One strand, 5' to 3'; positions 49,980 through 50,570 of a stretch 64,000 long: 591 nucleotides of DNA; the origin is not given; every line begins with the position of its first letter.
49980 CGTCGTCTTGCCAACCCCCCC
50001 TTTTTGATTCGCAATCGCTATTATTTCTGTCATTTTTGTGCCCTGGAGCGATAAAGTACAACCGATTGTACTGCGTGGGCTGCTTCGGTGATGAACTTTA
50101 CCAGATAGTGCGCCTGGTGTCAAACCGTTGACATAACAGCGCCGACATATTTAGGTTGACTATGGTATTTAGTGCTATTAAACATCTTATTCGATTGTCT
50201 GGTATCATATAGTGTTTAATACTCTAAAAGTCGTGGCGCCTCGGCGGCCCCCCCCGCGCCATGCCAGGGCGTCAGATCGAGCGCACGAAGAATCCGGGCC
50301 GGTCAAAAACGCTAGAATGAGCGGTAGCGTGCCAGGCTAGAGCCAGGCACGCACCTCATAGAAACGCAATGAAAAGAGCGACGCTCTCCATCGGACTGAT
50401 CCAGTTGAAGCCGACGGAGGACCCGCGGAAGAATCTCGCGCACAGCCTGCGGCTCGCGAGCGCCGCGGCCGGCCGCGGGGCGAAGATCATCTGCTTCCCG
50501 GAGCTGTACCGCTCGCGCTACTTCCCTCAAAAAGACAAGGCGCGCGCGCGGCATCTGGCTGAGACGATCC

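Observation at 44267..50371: Near-identical 46-nt hairpin-containing 5' leader shared by two unrelated genes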

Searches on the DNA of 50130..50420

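Call 18: search_rna_families(source=window, start=50130, end=50420, threshold=evalue, max_evalue=10)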
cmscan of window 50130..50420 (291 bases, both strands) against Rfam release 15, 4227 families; matches with E-value up to 10: 5.
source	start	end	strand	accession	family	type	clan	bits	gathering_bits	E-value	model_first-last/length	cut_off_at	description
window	50279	50331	+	RF01707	JUMPstart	Cis-reg;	-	16.1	35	0.58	1-38/38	no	JUMPstart RNA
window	50285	50354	-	RF02866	ncS16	Gene; sRNA;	-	15.5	48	1.2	1-83/83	no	Burkholderia sRNA 16 (Bc_KC_sr1)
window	50161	50226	+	RF01896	mir-142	Gene; miRNA;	-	14.3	57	3.4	16-69/85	no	mir-142 microRNA precursor family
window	50361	50420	+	RF00060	HgcE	Gene; snRNA; snoRNA; HACA-box;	-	11.9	50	3.8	1-64/130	3'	HgcE RNA (Pab105)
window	50250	50410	-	RF01953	SOX2OT_exon3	Gene; lncRNA;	-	6.8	70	4.2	143-276/276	no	SOX2 overlapping transcript exon 3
